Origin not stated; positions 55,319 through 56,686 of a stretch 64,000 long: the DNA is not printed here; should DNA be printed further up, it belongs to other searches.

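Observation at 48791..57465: Ten-gene catabolic operon coupling a TRAP transporter and an HIBADH-like reductase to an Lpd-E1alpha-E1beta-E2 2-oxoacid dehydrogenase complex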

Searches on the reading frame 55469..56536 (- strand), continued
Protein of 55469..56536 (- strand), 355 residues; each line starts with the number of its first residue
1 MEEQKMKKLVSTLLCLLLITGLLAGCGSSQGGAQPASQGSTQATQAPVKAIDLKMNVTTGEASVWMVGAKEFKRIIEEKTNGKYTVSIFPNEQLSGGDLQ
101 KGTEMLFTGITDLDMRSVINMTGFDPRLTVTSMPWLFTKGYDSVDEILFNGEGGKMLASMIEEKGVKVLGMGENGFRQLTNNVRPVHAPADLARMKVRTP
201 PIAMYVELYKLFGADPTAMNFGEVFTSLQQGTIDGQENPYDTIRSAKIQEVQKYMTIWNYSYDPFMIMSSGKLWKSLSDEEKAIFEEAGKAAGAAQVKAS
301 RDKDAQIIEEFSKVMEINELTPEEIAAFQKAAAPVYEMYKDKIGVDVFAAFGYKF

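Call 63: search_protein_families(library=pfam, proteins=[L048:3745-4737:-, L054:4236-5243:+, L054:16391-17020:+, L056:10467-11126:+, L058:12885-13643:+, L076:12938-13942:+, L076:3645-4628:+, L076:2395-3426:+, L039:19328-20089:+, L057:9042-9791:+], max_evalue=0.00001)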
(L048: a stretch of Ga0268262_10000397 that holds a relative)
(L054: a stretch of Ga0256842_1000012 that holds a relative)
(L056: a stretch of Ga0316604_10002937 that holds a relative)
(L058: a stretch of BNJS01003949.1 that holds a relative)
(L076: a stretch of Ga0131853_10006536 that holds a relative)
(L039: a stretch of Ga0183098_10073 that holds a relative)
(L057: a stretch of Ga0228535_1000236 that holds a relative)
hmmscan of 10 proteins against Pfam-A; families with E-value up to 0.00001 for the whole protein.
L048:3745-4737:- (330 aa): 3 families
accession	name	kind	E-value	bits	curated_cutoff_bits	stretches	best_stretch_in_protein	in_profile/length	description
PF21948.1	LplA-B_cat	-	1.9e-67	227.5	27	1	11-202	2-196/200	Lipoyl protein ligase A/B catalytic domain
PF10437.14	Lip_prot_lig_C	-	1.4e-20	73.5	24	1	242-328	1-85/85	Bacterial lipoate protein ligase C-terminus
PF03099.24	BPL_LplA_LipB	-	6.6e-09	36.2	21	1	46-152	9-131/133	Biotin/lipoate A/B protein ligase family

L054:4236-5243:+ (335 aa): 4 families
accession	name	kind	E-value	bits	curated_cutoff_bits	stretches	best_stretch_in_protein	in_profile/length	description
PF00814.31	TsaD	-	9.4e-103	343.9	24.8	1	25-308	1-263/264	tRNA N6-adenosine threonylcarbamoyltransferase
PF22521.2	HypF_C_2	-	7.4e-12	46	27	1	207-304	136-236/241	Carbamoyltransferase, Kae1-like Domain, second subdomain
PF02543.21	Carbam_trans_N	-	2.2e-07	31.1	24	1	178-292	216-331/346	Carbamoyltransferase N-terminus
PF01869.26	BcrAD_BadFG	-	3.9e-06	27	31.5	0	217-287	178-246/271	BadF/BadG/BcrA/BcrD ATPase family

L054:16391-17020:+ (209 aa): 1 family
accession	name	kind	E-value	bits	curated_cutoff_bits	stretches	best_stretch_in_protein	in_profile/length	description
PF21948.1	LplA-B_cat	-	2.3e-27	96.7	27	1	2-99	102-198/200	Lipoyl protein ligase A/B catalytic domain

L056:10467-11126:+ (219 aa): 1 family
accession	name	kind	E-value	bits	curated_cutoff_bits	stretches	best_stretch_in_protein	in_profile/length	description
PF21948.1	LplA-B_cat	-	3.7e-43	148.3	27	1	15-205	2-199/200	Lipoyl protein ligase A/B catalytic domain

L058:12885-13643:+ (252 aa): 3 families
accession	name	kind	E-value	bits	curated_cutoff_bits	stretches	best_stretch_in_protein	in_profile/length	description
PF13561.12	adh_short_C2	-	3.1e-58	197.6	27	1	18-249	3-236/236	Enoyl-(Acyl carrier protein) reductase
PF00106.31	adh_short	-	2.9e-55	187.2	26.6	1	10-200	1-191/195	short chain dehydrogenase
PF08659.16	KR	-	6e-10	39.8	22.6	1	12-176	3-167/180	KR domain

L076:12938-13942:+ (334 aa): 3 families
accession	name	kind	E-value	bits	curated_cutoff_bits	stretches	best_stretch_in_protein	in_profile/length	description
PF21948.1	LplA-B_cat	-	4.1e-69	233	27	1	11-211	2-198/200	Lipoyl protein ligase A/B catalytic domain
PF10437.14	Lip_prot_lig_C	-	4.9e-21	74.9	24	1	246-332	1-85/85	Bacterial lipoate protein ligase C-terminus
PF03099.24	BPL_LplA_LipB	-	8.3e-13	48.8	21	1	47-159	4-131/133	Biotin/lipoate A/B protein ligase family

L076:3645-4628:+ (327 aa): 2 families
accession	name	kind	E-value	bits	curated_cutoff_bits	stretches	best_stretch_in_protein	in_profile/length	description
PF00586.29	AIRS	-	4.7e-23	82.2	24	1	23-131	1-112/112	AIR synthase related protein, N-terminal domain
PF02769.27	AIRS_C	-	6.6e-15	56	23.1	1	143-322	1-150/156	AIR synthase related protein, C-terminal domain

L076:2395-3426:+ (343 aa): 2 families
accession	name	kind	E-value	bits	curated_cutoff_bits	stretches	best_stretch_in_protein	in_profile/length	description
PF00710.25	Asparaginase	-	1.4e-49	168.7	22.5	1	7-189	3-185/193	Asparaginase, N-terminal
PF17763.6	Asparaginase_C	-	4.1e-21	75.5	34.6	1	221-323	2-101/114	Glutaminase/Asparaginase C-terminal domain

L039:19328-20089:+ (253 aa): 0 families

L057:9042-9791:+ (249 aa): 2 families
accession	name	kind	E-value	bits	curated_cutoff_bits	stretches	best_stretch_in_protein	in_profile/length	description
PF01614.24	IclR_C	-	5.8e-34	117.6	24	1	77-243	8-174/174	Bacterial transcriptional regulator IclR C-terminal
PF09339.16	HTH_IclR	-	1.2e-07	31.8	22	1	3-52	1-50/52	IclR helix-turn-helix domain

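Call 67: search_protein_families(library=pfam, proteins=[L042:11222-12268:+, L042:7843-8796:-, L042:7245-7769:+, L042:12903-13424:-, L042:13379-14074:-, L042:14144-14782:-, L042:15415-16782:+, L041:9066-10076:-, L041:10330-11934:+, L041:2966-3493:+], max_evalue=0.00001)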
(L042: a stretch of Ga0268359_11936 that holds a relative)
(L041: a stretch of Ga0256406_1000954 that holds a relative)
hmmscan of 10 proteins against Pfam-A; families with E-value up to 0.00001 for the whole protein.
L042:11222-12268:+ (348 aa): 1 family
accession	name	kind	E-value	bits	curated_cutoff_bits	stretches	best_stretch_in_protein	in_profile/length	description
PF08218.17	Citrate_ly_lig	-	3.2e-75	252.3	20.9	1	148-327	2-182/182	Citrate lyase ligase C-terminal domain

L042:7843-8796:- (317 aa): 2 families
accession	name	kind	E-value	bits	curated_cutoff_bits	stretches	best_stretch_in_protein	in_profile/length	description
PF03466.25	LysR_substrate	-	1.4e-24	87.1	28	1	108-314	4-207/209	LysR substrate binding domain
PF00126.33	HTH_1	-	4.8e-17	62.1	26.6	1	23-81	2-60/60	Bacterial regulatory helix-turn-helix protein, lysR family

L042:7245-7769:+ (174 aa): 1 family
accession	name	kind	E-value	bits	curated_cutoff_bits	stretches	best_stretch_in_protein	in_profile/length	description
PF02417.20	Chromate_transp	-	1.6e-24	87.3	28.6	1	33-162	46-163/166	Chromate transporter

L042:12903-13424:- (173 aa): 1 family
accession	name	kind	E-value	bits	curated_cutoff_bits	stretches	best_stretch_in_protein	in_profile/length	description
PF04223.18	CitF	-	1.3e-53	183.2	27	1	2-152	147-297/466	Citrate lyase, alpha subunit (CitF)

L042:13379-14074:- (231 aa): 1 family
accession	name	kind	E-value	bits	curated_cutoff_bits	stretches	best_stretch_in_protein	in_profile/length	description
PF04223.18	CitF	-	1.7e-42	146.5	27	1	74-192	2-120/466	Citrate lyase, alpha subunit (CitF)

L042:14144-14782:- (212 aa): 1 family
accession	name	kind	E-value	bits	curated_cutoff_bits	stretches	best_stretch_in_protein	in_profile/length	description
PF03328.21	HpcH_HpaI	-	5.8e-47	160.3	25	1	15-190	45-221/221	HpcH/HpaI aldolase/citrate lyase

L042:15415-16782:+ (455 aa): 2 families
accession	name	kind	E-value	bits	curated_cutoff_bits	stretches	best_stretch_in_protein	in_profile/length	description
PF01874.21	CitG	-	5.3e-82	276.1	27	1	178-446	1-283/284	ATP:dephospho-CoA triphosphoribosyl transferase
PF03802.19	CitX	-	2.3e-58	197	25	1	8-171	1-164/165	Apo-citrate lyase phosphoribosyl-dephospho-CoA transferase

L041:9066-10076:- (336 aa): 2 families
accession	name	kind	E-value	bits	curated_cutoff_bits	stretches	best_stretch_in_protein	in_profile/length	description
PF01758.21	SBF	-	6.7e-43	147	24.3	1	45-219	2-186/191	Sodium Bile acid symporter family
PF13593.11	SBF_like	-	4.5e-16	59.5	25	1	12-308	3-311/313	SBF-like CPA transporter family (DUF4137)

L041:10330-11934:+ (534 aa): 0 families

L041:2966-3493:+ (175 aa): 0 families

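Call 85: search_solved_structures(query=L045:13103-14137:+, max_evalue=1e-30)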
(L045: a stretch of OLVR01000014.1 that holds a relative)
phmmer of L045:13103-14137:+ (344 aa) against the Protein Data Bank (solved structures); distinct sequences matched with E-value up to 1e-30: 22.
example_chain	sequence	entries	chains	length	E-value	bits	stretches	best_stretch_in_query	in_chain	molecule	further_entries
5kia_A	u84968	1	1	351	1.8e-78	267.1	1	4-342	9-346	L-threonine 3-dehydrogenase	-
2d8a_A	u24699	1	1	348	2.1e-78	266.9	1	2-342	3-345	Probable L-threonine 3-dehydrogenase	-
2dfv_A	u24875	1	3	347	2.2e-78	266.8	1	2-342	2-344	Probable L-threonine 3-dehydrogenase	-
3gfb_A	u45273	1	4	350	1.1e-77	264.5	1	2-344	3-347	L-threonine 3-dehydrogenase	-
2dq4_A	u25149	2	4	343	3.5e-75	256.3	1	14-344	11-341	L-threonine 3-dehydrogenase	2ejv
4ej6_A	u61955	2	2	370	1.7e-42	148.8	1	3-324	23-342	Putative zinc-binding dehydrogenase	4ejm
1e3j_A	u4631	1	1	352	1.4e-40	142.5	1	18-330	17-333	NADP(H)-DEPENDENT KETOSE REDUCTASE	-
1rjw_A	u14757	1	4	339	4.8e-40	140.7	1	7-342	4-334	Alcohol dehydrogenase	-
1pl6_A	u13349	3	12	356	5.9e-40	140.4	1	13-343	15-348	Sorbitol dehydrogenase | human sorbitol dehydrogenase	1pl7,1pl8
3pii_A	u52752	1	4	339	7.5e-40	140.1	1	7-342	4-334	Alcohol dehydrogenase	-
3qe3_A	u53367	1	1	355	1.6e-39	139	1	13-343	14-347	Sorbitol dehydrogenase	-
5vm2_A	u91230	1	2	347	3.5e-38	134.6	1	13-325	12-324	Alcohol dehydrogenase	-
6iqd_A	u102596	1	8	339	6.5e-38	133.7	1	19-343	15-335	Alcohol dehydrogenase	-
4cpd_A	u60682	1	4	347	4.4e-36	127.7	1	23-342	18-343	ALCOHOL DEHYDROGENASE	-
3ip1_A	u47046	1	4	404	8.4e-36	126.8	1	20-332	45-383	Alcohol dehydrogenase, zinc-containing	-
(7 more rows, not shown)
